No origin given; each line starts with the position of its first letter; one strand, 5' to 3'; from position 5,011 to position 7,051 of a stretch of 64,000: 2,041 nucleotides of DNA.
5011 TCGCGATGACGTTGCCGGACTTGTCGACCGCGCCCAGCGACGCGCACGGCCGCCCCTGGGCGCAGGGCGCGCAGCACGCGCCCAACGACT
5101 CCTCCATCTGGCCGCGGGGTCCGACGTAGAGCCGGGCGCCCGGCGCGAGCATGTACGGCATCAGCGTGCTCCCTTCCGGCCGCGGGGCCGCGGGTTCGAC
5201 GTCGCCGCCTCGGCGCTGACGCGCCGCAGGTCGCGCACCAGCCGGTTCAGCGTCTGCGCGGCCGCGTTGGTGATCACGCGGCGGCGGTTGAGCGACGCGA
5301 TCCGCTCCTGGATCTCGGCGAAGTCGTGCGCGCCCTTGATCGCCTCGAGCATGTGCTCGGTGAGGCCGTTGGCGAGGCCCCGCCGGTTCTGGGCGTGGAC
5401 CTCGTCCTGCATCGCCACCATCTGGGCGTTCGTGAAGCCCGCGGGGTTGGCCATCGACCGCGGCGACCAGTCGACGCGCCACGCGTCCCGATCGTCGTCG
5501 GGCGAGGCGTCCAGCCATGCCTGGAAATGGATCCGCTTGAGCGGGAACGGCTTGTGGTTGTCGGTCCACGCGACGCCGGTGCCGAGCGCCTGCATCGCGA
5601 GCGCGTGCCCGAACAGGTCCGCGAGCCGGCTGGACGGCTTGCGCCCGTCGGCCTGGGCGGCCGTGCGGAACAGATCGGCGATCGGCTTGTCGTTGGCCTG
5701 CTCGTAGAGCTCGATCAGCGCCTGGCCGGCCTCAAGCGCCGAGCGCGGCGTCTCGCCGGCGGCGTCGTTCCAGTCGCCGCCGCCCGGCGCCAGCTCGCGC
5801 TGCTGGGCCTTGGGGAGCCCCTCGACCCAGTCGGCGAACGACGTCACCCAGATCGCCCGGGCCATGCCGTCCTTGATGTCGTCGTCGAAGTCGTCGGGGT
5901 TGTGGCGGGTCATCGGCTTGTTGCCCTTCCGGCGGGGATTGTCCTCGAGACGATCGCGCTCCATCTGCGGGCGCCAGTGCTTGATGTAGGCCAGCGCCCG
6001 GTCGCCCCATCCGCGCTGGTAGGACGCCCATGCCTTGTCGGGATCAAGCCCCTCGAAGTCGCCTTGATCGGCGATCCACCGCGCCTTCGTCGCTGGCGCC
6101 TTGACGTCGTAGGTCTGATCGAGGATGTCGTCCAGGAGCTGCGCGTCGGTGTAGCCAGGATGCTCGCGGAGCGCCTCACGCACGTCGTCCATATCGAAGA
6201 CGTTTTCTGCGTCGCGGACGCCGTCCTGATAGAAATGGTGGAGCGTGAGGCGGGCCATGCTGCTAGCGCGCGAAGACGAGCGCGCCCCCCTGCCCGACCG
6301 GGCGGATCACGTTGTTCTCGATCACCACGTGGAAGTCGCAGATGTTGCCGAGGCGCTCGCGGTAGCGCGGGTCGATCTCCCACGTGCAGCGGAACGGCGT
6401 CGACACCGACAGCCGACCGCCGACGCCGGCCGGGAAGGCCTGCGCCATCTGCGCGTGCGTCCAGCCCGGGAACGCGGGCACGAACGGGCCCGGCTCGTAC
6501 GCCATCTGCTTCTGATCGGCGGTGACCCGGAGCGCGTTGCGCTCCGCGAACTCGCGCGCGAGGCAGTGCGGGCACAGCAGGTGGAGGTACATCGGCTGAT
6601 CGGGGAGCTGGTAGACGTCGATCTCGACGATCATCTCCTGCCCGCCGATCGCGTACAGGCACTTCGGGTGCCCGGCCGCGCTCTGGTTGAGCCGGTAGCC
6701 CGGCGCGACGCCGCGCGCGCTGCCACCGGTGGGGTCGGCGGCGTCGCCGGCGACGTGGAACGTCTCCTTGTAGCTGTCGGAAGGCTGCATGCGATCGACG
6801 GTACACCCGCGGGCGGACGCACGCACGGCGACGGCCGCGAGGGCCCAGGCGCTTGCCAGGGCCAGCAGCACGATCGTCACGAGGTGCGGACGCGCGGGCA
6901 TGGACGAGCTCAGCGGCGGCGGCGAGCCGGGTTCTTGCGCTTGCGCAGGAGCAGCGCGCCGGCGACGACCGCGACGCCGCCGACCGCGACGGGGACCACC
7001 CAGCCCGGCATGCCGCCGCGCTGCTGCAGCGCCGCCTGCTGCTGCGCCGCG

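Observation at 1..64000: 64 kb of phage-like DNA without any recognisable terminase, portal, HK97 capsid, tape measure or intact P-loop NTPase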

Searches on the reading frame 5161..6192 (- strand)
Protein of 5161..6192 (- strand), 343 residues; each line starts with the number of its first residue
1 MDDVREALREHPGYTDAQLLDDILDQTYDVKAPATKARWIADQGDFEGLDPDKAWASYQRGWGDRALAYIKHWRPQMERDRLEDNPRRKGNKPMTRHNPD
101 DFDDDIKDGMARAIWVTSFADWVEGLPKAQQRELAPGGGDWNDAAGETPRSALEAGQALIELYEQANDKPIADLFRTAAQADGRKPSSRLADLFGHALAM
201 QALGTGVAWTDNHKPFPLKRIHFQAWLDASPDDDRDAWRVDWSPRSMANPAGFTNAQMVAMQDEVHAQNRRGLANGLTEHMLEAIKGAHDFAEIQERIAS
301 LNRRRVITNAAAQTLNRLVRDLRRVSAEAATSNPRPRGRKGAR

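Call 95: search_protein_families(library=ncbifam, max_evalue=0.1, proteins=[window:5161-6192:-])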
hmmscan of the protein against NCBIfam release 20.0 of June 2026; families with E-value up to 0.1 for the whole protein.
window:5161-6192:- (343 aa): 1 family
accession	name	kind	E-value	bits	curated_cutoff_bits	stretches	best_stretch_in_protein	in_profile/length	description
NF052443.1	SensHisKinMctS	equivalog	0.028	12.8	700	0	258-328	243-311/457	two-component system sensor histidine kinase MctS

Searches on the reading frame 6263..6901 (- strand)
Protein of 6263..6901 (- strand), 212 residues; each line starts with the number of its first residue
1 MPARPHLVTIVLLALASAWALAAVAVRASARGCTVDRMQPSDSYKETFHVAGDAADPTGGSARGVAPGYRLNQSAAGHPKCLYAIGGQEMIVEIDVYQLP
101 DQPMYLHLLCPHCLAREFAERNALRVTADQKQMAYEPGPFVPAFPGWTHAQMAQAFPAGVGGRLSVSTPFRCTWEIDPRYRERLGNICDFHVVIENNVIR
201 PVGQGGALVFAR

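Call 88: search_protein_families(library=pfam, max_evalue=1, proteins=[window:6263-6901:-])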
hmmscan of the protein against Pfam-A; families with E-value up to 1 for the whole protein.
window:6263-6901:- (212 aa): 0 families
